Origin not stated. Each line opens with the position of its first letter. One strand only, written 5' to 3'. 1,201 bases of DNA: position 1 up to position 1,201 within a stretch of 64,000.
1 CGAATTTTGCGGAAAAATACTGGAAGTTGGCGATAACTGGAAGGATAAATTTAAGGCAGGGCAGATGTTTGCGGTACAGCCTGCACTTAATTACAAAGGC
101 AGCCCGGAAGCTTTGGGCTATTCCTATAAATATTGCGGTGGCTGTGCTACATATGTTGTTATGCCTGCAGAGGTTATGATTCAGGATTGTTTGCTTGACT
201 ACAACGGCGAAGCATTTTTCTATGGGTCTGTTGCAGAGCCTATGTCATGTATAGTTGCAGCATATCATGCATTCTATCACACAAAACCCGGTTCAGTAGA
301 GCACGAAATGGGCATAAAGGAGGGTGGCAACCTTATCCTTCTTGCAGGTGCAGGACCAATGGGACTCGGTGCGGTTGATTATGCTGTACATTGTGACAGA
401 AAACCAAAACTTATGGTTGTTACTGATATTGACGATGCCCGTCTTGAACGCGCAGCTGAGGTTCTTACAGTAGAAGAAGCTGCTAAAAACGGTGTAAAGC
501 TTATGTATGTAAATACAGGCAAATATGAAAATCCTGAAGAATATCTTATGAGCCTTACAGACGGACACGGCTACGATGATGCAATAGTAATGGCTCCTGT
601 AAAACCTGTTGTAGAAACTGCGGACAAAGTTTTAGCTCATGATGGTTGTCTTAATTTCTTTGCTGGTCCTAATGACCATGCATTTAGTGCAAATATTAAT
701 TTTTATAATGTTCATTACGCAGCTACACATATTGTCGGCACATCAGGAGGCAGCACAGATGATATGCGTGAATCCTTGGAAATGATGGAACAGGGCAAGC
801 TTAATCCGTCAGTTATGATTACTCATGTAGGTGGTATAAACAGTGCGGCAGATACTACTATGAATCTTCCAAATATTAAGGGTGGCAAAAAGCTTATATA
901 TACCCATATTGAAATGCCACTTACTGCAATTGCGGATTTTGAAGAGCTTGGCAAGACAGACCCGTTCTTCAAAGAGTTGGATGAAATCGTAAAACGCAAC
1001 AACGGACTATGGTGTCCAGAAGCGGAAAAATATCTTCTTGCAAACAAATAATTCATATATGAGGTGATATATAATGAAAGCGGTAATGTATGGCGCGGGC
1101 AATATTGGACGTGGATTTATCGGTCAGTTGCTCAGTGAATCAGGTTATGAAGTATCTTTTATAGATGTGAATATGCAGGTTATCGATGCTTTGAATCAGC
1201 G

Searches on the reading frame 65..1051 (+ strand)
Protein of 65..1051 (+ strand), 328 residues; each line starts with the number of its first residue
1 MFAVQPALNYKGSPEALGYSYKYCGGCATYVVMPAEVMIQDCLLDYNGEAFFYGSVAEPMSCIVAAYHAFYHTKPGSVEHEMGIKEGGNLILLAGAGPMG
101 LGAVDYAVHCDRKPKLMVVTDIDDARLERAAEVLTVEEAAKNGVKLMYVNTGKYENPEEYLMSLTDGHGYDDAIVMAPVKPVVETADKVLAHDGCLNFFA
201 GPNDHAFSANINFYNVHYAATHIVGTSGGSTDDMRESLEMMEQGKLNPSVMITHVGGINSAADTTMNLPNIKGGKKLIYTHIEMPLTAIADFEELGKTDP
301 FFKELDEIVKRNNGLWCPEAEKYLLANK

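Call 70: search_protein_families(library=pfam, alignment_id=A3, max_evalue=0.00001)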
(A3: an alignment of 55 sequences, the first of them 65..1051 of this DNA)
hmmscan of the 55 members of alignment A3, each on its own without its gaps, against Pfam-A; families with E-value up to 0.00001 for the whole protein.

A. member 1, window:65-1051:+ (328 aa): 1 family
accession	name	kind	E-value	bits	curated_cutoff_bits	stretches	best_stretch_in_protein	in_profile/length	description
PF00107.32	ADH_zinc_N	-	4.4e-11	43.3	31.8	1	98-242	1-128/129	Zinc-binding dehydrogenase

B. families by the number of members that match (of 55 scanned): 99 families (the first 25 are shown)
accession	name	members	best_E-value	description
PF00004.35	AAA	2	6.1e-46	ATPase family associated with various cellular activities (AAA)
PF00395.25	SLH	2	6.9e-33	S-layer homology domain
PF07728.20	AAA_5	2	1.2e-15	AAA domain (dynein-related subfamily)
PF00871.23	Acetate_kinase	1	6.2e-156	Acetokinase family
PF05636.17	HIGH_NTase1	1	1.9e-134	HIGH Nucleotidyl Transferase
PF01515.24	PTA_PTB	1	5.5e-126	Phosphate acetyl/butaryl transferase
PF03796.21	DnaB_C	1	2.3e-110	DnaB-like helicase C terminal domain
PF01098.24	FTSW_RODA_SPOVE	1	1e-95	Cell cycle protein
PF00579.31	tRNA-synt_1b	1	8.7e-82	tRNA synthetases class I (W and Y)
PF02424.20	ApbE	1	7.6e-74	ApbE family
PF01434.24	Peptidase_M41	1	6.2e-72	Peptidase family M41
PF04459.17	DUF512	1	5.5e-68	Protein of unknown function (DUF512)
PF19732.4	SpoIIE_N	1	1.9e-67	Stage II sporulation protein E N-terminal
PF07724.20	AAA_2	1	2.3e-67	AAA domain (Cdc48 subfamily)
PF12072.13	RNase_Y_N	1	3.4e-61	RNase Y N-terminal region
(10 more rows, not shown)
